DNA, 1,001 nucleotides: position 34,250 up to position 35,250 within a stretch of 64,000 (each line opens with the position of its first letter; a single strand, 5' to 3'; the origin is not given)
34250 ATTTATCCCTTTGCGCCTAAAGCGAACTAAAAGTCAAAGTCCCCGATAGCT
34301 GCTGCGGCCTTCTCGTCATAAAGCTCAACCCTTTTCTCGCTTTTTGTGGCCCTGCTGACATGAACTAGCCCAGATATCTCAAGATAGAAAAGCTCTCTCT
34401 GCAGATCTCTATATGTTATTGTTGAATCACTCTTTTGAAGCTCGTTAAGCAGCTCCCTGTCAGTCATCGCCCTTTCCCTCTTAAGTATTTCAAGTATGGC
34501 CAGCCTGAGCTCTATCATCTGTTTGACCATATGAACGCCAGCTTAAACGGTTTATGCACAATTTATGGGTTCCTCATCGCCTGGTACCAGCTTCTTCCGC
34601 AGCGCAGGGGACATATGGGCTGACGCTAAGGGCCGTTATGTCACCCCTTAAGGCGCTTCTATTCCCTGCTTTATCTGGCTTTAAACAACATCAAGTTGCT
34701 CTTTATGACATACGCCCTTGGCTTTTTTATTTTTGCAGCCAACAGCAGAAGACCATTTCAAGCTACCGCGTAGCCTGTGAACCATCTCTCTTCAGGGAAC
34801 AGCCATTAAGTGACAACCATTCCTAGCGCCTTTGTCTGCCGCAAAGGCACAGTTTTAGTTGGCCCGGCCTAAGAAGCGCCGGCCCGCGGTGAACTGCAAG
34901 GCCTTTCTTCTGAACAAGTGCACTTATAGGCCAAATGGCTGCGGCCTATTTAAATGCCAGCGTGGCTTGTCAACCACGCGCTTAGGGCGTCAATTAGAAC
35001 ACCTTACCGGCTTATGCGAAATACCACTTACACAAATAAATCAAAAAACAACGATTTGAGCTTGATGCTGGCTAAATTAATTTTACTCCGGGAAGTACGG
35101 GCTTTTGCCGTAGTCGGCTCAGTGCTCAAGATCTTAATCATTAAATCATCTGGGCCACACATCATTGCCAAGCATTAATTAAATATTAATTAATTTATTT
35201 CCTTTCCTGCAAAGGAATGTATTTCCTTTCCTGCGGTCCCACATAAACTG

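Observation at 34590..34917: Sharply bounded ~328-bp non-coding element present twice (copy A): MITE-like or novel structured RNA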

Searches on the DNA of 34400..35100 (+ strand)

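Call 5: search_rna_families(source=window, start=34400, end=35100, threshold=evalue, max_evalue=10, show_alignments=3)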
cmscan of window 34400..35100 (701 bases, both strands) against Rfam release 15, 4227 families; matches with E-value up to 10: 1.
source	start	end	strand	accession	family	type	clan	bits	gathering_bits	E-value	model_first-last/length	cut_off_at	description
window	34537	34581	-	RF01303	sR49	Gene; snRNA; snoRNA; CD-box;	-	17.7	50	0.58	1-56/56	no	Small nucleolar RNA sR49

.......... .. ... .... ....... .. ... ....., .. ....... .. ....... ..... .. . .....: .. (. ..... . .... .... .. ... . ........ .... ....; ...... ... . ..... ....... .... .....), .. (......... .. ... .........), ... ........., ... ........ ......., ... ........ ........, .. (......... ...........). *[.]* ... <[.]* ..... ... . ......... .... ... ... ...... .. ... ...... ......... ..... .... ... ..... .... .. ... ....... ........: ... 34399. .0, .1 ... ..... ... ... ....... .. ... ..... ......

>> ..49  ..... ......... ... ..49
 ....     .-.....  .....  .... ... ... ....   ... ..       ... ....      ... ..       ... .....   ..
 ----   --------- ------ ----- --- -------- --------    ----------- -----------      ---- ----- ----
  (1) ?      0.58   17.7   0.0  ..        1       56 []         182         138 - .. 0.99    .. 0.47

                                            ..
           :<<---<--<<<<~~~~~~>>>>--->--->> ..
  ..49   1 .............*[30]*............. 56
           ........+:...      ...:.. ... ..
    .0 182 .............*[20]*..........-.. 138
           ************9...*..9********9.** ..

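Call 59: search_dna_similar(query=window:34590-34917:+, collection=plasmids, mode=distant, max_evalue=0.01)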
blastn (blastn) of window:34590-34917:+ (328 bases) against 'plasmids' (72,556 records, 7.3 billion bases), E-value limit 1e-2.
No match.

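Call 60: search_dna_similar(query=window:34590-34917:+, collection=phages, mode=distant, max_evalue=0.01)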
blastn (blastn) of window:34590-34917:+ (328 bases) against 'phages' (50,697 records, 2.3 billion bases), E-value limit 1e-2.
No match.

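Call 87: build_rna_model(alignment_id=A3, structure=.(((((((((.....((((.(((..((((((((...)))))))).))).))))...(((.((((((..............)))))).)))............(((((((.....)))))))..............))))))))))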
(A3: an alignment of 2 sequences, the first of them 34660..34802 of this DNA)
Model R1 built from alignment A3 (2 sequences, 144 columns); structure: as given.
model positions 144; base pairs 40; branch points 2; effective number of sequences 0.76; information 0.591 bits per position. Calibrated on 0.2 Mb of random sequence (short: E-values are rough).
structure used (alignment columns):
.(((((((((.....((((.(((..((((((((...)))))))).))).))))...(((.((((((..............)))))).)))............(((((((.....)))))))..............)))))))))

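Call 88: search_with_rna_model(model_id=R1, source=window, filters=off, max_evalue=10)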
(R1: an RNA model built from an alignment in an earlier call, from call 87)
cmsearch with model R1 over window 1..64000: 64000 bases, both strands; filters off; matches with E-value up to 10: 45.
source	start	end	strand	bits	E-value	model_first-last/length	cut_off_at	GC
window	58905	59048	-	182.1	5.3e-48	1-144/144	no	0.42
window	34660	34802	-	180.9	1.1e-47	1-144/144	no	0.43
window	17614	17646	-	12.7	0.19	1-144/144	no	0.45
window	6788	6908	-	11.8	0.32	1-144/144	no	0.47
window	58904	59047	+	10.7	0.67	1-144/144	no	0.42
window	41574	41611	+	10.6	0.73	1-144/144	no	0.39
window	45142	45259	+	9.9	1.1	1-144/144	no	0.47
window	46497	46555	+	9.6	1.3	1-144/144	no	0.46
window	50008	50052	-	9.5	1.4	1-144/144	no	0.47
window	44395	44527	-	9.4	1.5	1-144/144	no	0.42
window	51298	51332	+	9.3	1.6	1-144/144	no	0.49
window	40091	40222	-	9.1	1.8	1-144/144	no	0.39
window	37318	37339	+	8.9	2.1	1-144/144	no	0.73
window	47784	47910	+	8.8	2.3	1-144/144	no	0.49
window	20332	20443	-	8.6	2.5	1-144/144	no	0.48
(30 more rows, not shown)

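Call 89: search_with_rna_model(model_id=R1, sources=[L007, L008, L009, L010, L011, L012, L014], filters=off, max_evalue=10)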
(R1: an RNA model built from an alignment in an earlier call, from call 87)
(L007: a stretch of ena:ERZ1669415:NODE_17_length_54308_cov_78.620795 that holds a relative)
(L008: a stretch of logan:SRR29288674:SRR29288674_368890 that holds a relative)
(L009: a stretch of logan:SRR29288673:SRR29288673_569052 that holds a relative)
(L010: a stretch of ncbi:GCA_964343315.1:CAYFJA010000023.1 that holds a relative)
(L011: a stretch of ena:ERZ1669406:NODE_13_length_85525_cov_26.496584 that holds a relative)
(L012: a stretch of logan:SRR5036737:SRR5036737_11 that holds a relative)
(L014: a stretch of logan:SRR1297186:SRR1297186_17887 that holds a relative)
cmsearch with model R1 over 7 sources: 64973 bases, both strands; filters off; matches with E-value up to 10: 49.
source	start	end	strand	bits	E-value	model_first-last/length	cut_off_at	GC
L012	11224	11344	-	11.8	0.33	1-144/144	no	0.47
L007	1487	1598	-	11.1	0.52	1-144/144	no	0.33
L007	6721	6858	+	10.7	0.67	1-144/144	no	0.47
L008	1853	2015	+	10.5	0.78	1-144/144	no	0.44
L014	9955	10009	+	10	1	1-144/144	no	0.29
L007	10208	10241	-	9.3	1.6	1-144/144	no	0.26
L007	2549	2594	-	9.2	1.8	1-144/144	no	0.46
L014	4239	4389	+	9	1.9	1-144/144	no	0.4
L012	3972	4016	+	8.9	2.1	1-144/144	no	0.38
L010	658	728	-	8.8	2.3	1-144/144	no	0.45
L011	746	816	-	8.8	2.3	1-144/144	no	0.45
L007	5819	5918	-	8.4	2.8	1-144/144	no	0.25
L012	4744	4773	+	8.3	3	20-49/144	no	0.67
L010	7189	7229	-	8.1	3.6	1-144/144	no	0.39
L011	7189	7229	-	8.1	3.6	1-144/144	no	0.39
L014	3653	3723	+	8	3.6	1-144/144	no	0.45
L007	7529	7666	+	7.9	3.9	1-144/144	no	0.3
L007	9084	9116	+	7.9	3.9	1-144/144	no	0.48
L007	3627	3657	+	7.9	4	1-144/144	no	0.55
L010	657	727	+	7.9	4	1-144/144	no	0.46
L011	745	815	+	7.9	4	1-144/144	no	0.46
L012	12736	12770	-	7.9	4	1-144/144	no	0.23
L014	8118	8157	+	7.8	4.3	1-144/144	no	0.6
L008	1119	1164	+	7.7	4.6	1-144/144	no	0.52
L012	14225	14360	-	7.6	4.9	1-144/144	no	0.48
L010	1970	2103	-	7.6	5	1-144/144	no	0.46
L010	458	496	-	7.5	5.1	1-144/144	no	0.59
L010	969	1000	-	7.4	5.4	1-144/144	no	0.47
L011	1057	1088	-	7.4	5.4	1-144/144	no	0.47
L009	159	184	+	7.3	5.7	1-144/144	no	0.46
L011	546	584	-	7.3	6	1-144/144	no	0.54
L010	968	999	+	7.1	6.5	1-144/144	no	0.5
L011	1056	1087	+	7.1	6.5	1-144/144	no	0.5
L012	940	1029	-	7.1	6.6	1-144/144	no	0.33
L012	2012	2049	-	7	6.8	1-144/144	no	0.45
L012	9360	9389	+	6.8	7.9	1-144/144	no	0.47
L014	6331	6466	-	6.7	8.3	1-144/144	no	0.49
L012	1351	1403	+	6.7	8.3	1-144/144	no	0.53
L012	6025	6053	+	6.7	8.3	1-144/144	no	0.59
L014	2977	3009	+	6.7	8.8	1-144/144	no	0.39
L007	6382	6406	+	6.6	8.9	1-144/144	no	0.56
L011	9474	9537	-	6.6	8.9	1-144/144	no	0.55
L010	9474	9537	-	6.6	8.9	1-144/144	no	0.56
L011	1968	2101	-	6.6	8.9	1-144/144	no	0.45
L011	4898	4934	+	6.5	9.4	1-144/144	no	0.19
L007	5546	5582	-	6.5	9.6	1-144/144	no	0.35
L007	12041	12140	-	6.5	9.9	1-144/144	no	0.38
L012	4283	4316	+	6.5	9.9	1-144/144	no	0.44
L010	7122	7187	-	6.4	10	1-144/144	no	0.36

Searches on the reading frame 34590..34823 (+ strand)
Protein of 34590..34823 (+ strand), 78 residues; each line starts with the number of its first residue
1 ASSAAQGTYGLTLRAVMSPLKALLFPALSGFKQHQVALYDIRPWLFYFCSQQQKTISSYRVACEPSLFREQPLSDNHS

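Call 33: find_homologous_proteins(query=window:34590-34823:+, max_evalue=0.01)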
Query seq(78 aa): no candidate shares three 5-residue words with the query. No homologue found.

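Call 65: search_protein_families(library=pfam, max_evalue=10, proteins=[window:34590-34823:+])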
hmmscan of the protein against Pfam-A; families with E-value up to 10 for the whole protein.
seq(78 aa): 0 families

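Call 77: search_protein_representatives(protein=window:34590-34823:+)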
Query: 78 residues. Proteins with E-value up to 0.001 (for the whole library): 0; up to 1e-10: 0; up to 1e-30: 0. The best 0 are listed.

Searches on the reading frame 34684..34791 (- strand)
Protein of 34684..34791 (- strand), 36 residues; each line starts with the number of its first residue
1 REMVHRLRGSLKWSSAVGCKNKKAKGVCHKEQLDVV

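Call 65: search_protein_families(library=pfam, max_evalue=10, proteins=[window:34684-34791:-])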
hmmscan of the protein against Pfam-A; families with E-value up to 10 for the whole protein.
seq(36 aa): 0 families

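Call 85: find_encoding_contigs(protein=window:34684-34785:-, flank=3000, max_places=10)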
Protein seq(34 aa) (34 aa): no gene with exactly this product is on record in the collection.
